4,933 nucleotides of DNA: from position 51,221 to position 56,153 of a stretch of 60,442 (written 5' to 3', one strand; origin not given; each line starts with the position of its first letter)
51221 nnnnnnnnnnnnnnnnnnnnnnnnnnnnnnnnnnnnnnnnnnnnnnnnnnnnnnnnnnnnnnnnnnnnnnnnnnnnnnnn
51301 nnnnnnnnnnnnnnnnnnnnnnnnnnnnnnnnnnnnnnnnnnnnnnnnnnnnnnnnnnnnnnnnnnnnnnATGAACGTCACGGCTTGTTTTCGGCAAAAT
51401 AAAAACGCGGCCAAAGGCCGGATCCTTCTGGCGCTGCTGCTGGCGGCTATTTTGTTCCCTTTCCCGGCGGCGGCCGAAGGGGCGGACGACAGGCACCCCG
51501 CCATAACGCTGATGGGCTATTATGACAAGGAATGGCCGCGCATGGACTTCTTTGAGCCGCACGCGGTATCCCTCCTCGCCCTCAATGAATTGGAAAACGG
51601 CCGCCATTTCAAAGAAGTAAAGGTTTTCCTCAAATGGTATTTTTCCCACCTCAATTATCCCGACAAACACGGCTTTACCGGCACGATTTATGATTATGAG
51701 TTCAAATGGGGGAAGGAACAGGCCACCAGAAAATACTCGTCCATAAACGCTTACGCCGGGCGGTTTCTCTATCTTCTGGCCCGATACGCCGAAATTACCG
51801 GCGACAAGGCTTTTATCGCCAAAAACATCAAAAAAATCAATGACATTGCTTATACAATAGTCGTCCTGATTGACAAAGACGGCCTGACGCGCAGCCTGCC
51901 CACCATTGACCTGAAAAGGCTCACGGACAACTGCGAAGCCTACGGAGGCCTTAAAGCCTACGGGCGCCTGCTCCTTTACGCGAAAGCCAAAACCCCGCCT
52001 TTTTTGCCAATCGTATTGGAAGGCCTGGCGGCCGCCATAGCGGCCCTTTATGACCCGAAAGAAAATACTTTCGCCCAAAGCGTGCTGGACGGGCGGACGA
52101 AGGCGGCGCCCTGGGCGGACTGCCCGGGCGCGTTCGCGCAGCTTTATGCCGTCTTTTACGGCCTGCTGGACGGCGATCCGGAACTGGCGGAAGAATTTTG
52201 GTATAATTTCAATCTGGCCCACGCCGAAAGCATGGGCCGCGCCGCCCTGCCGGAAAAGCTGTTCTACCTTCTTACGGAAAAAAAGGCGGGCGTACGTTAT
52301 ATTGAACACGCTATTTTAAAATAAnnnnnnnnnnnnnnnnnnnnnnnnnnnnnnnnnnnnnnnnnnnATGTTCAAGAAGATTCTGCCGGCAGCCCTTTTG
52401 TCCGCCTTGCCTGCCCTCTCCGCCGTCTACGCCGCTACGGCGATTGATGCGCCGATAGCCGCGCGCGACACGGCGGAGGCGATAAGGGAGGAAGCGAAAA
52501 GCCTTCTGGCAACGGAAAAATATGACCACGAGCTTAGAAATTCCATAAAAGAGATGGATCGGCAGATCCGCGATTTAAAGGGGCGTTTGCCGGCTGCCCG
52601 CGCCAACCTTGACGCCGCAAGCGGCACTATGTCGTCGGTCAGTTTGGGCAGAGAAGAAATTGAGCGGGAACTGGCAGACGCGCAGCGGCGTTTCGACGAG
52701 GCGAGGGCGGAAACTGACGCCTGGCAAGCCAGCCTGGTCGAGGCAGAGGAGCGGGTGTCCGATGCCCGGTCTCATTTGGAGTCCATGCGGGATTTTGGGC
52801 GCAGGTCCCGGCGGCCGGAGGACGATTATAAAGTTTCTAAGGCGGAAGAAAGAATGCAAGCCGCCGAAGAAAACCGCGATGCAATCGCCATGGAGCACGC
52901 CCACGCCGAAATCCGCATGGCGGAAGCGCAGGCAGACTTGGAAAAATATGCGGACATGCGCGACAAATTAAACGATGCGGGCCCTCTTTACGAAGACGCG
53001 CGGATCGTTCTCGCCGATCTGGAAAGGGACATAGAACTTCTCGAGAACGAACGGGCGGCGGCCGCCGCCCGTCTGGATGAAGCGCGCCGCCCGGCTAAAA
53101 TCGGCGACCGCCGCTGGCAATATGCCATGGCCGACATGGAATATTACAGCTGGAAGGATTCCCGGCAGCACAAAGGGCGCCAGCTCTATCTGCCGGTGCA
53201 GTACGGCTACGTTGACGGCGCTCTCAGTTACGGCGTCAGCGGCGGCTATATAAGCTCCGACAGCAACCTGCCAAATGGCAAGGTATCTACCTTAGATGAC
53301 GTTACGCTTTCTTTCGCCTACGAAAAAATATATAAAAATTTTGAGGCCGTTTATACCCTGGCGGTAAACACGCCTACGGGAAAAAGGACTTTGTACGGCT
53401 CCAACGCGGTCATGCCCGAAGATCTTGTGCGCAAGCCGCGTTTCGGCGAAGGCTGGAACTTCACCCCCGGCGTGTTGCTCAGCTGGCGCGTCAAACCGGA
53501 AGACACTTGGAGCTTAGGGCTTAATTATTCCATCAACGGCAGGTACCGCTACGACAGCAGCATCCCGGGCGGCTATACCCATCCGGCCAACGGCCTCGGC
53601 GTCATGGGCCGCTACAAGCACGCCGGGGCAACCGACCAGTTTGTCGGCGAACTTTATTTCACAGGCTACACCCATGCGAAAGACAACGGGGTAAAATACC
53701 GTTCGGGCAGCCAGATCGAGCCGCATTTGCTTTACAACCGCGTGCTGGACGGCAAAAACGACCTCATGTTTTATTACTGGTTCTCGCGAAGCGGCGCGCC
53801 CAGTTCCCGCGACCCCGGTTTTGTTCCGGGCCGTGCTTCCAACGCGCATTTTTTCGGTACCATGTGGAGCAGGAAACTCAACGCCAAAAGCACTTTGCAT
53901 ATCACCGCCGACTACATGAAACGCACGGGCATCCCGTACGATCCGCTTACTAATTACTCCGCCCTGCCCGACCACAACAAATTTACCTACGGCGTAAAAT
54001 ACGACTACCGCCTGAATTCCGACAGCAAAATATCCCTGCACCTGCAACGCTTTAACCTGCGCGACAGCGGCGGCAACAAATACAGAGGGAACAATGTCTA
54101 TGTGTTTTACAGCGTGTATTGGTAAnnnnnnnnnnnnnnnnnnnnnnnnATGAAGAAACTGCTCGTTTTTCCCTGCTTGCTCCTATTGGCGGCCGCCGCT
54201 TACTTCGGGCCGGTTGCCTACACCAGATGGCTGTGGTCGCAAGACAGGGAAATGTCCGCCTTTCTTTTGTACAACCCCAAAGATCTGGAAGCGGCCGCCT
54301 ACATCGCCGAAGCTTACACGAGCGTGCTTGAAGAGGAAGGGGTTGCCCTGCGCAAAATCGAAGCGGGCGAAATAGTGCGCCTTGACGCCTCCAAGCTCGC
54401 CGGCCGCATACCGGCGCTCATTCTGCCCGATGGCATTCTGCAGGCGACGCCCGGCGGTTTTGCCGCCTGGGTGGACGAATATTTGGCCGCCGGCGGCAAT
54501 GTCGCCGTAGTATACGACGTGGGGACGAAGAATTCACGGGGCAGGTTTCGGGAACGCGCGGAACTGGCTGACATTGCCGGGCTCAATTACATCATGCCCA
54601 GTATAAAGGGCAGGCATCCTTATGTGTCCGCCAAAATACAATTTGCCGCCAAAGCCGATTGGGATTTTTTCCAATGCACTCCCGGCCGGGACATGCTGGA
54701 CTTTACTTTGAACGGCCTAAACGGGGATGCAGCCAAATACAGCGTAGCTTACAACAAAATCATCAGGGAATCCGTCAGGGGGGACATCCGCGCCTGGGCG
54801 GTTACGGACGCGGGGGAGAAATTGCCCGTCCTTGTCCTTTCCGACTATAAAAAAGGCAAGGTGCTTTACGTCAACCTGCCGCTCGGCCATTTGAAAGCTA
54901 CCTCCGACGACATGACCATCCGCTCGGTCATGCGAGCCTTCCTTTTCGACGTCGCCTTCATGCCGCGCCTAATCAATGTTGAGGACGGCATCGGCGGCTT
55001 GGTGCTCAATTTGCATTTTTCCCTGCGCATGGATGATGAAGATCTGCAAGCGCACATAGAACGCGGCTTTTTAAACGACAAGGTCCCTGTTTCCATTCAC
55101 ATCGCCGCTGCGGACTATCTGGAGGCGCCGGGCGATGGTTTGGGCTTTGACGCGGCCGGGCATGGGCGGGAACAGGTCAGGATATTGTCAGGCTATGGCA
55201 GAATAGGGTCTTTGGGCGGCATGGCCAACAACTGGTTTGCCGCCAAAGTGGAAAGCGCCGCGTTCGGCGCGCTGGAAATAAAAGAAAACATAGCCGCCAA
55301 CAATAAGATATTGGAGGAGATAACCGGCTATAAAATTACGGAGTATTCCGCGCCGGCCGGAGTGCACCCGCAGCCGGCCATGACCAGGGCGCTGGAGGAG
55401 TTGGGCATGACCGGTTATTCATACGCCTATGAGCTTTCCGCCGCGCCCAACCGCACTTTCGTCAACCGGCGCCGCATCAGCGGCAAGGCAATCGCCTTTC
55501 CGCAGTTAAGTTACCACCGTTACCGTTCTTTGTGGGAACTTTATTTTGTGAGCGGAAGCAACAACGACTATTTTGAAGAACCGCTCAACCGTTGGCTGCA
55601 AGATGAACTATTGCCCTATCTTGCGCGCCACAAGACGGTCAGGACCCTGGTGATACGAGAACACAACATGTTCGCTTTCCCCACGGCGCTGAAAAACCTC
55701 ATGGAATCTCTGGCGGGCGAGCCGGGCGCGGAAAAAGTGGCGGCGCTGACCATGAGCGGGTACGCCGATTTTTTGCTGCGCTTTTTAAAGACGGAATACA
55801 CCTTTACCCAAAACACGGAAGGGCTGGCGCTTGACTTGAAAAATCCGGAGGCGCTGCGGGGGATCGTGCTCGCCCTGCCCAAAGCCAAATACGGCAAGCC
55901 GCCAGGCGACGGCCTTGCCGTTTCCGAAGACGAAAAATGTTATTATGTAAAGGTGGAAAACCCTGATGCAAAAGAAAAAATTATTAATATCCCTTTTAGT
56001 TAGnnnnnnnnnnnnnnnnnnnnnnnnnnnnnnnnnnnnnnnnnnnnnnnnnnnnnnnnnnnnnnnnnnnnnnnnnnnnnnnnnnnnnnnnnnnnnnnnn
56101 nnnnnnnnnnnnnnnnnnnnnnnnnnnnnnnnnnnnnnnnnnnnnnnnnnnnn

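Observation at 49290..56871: Duplicated deacetylase+hydrolase module with reciprocal loss of catalytic residues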

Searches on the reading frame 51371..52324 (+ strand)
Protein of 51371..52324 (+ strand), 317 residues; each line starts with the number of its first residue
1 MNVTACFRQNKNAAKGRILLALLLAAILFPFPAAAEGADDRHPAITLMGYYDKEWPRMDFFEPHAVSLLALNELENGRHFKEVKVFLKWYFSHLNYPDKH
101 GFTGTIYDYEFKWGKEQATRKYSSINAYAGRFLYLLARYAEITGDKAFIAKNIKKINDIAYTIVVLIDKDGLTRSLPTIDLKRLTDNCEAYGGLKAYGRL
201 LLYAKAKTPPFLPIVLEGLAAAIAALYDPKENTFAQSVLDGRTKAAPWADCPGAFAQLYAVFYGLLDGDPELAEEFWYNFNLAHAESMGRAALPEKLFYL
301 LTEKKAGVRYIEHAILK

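Call 4: search_protein_families(library=pfam, proteins=[window:51371-52324:+], max_evalue=0.01)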
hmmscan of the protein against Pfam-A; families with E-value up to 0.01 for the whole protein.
window:51371-52324:+ (317 aa): 0 families

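Call 7: search_protein_families(library=ncbifam, proteins=[window:51371-52324:+], max_evalue=0.1)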
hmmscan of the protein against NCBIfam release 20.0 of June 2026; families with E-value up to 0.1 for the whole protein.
window:51371-52324:+ (317 aa): 0 families

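Call 59: find_homologous_proteins(query=window:51371-52324:+)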
Query window:51371-52324:+ (317 aa): 8 proteins with E <= 0.001 among 8000 candidates.
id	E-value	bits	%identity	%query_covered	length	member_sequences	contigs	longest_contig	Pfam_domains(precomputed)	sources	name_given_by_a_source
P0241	6.7e-213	724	100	100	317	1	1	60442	-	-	-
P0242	8.5e-165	566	81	100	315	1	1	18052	-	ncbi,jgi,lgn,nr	ncbi:MAG: hypothetical protein LBP78_05450 [Acidaminococcales bacterium]|jgi:hypothetical protein|nr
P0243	2.9e-158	544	78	100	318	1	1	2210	-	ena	-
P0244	4.7e-147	507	73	100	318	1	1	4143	-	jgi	jgi:hypothetical protein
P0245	3.3e-136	472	75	87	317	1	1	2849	-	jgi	jgi:hypothetical protein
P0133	7.0e-61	224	42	88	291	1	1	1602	-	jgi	jgi:hypothetical protein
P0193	3.0e-41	160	40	71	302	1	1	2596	-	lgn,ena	-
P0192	1.2e-39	155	35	84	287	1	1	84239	-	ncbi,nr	ncbi:MAG: hypothetical protein GY847_39875 [Proteobacteria bacterium]|nr:hypothetical protein [Pseud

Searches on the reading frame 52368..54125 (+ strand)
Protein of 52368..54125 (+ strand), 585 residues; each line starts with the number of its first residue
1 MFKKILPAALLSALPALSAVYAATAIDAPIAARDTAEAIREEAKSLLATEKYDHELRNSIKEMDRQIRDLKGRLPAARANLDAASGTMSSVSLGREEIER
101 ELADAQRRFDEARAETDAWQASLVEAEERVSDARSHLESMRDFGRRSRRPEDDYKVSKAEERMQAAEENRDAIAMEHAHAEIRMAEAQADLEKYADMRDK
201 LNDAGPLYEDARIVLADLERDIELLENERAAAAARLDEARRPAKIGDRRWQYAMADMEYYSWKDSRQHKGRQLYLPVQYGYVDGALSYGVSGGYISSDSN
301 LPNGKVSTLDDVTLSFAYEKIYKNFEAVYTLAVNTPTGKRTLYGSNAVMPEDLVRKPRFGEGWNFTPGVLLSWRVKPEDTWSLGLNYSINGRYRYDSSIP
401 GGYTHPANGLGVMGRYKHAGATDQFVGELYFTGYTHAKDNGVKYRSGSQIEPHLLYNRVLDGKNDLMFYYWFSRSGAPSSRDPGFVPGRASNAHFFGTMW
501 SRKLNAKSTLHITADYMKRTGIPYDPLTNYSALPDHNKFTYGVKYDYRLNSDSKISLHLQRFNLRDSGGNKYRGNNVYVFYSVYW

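Call 4: search_protein_families(library=pfam, proteins=[window:52368-54125:+], max_evalue=0.01)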
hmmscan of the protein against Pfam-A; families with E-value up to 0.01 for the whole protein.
window:52368-54125:+ (585 aa): 1 family
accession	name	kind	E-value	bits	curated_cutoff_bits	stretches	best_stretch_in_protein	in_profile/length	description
PF18595.6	Nuf2_DHR10-like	-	0.0035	17.8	28.4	1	184-255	42-113/117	Nuf2, DHR10-like domain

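Call 7: search_protein_families(library=ncbifam, proteins=[window:52368-54125:+], max_evalue=0.1)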
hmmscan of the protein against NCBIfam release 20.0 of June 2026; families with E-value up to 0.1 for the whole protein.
window:52368-54125:+ (585 aa): 10 families
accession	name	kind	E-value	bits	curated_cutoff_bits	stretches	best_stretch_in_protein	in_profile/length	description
NF041035.1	Rad50_Halo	equivalog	1.7e-06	26.8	1000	1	26-240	222-432/883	DNA double-strand break repair ATPase Rad50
TIGR02168.1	SMC_prok_B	equivalog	2.5e-05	22.3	567.35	1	39-240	262-923/1181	chromosome segregation protein SMC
NF002572.0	PRK02224.1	equivalog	4.2e-05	22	1087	1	36-242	257-455/888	DNA double-strand break repair ATPase Rad50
TIGR02169.1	SMC_prok_A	equivalog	0.00015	19.6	729.4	1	39-232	311-503/1165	chromosome segregation protein SMC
NF045487.1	ASRP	equivalog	0.0014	17.3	300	1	33-145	131-240/593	archaea-specific SMC-related protein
NF003034.1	PRK03918.1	equivalog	0.0036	15.3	700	1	48-232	187-371/878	DNA double-strand break repair ATPase Rad50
TIGR04320.1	Surf_Exclu_PgrA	domain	0.013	14.8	70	0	45-138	244-339/360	SEC10/PgrA surface exclusion domain-containing protein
NF045780.1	TrlF_fam_ATP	equivalog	0.013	14.3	350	1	33-204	452-604/944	TrlF family AAA-like ATPase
NF003413.0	PRK04778.1-7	equivalog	0.037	12.4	556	1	34-197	322-489/564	septation ring formation regulator EzrA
NF041034.1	Rad50_Sulf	equivalog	0.094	10.5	1000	0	155-241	480-566/872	DNA double-strand break repair ATPase Rad50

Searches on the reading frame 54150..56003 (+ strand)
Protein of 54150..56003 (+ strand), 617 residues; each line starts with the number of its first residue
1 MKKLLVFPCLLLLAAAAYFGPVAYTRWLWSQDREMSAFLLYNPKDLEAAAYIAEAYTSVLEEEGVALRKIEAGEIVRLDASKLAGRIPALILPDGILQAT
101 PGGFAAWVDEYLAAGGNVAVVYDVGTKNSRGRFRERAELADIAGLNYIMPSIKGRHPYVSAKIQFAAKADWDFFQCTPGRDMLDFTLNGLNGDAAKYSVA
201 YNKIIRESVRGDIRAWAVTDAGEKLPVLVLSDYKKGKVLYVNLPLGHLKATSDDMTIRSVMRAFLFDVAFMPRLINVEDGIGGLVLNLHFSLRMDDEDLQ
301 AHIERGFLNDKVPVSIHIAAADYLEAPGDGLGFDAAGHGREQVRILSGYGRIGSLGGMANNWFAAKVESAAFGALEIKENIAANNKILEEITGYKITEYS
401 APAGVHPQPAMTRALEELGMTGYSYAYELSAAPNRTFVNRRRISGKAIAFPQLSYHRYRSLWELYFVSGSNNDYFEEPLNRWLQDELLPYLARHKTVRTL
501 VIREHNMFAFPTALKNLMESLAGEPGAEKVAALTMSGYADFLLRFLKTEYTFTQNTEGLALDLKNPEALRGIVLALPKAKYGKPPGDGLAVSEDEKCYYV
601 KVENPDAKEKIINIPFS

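Call 4: search_protein_families(library=pfam, proteins=[window:54150-56003:+], max_evalue=0.01)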
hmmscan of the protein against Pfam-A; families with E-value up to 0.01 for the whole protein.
window:54150-56003:+ (617 aa): 0 families

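Call 7: search_protein_families(library=ncbifam, proteins=[window:54150-56003:+], max_evalue=0.1)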
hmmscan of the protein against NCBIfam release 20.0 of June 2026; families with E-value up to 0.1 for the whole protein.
window:54150-56003:+ (617 aa): 0 families

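Call 69: search_protein_representatives(protein=window:54150-56003:+)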
Query: 617 residues. Proteins with E-value up to 0.001 (for the whole library): 252; up to 1e-10: 207; up to 1e-30: 113. The best 150 are listed.
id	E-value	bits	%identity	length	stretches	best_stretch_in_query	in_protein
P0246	1.5e-168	578.4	46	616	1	1-614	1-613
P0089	7.5e-129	447.3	38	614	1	10-613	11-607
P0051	6.1e-118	411.3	37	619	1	33-615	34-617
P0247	3.3e-113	395.7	36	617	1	1-605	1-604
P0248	9.1e-112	390.9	36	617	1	3-610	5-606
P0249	9.1e-112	390.9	38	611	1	34-614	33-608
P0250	1.0e-110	387.4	35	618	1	9-614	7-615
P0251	1.0e-108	380.9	35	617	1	29-602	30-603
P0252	1.0e-105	370.9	37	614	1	31-609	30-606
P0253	7.6e-105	368.0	36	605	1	1-604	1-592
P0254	1.1e-102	360.9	37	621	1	36-601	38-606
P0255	3.5e-101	355.9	36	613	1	6-607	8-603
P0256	2.3e-100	353.3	36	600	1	37-615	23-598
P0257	8.8e-99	348.0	35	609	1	22-605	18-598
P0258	1.9e-98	346.9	36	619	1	30-612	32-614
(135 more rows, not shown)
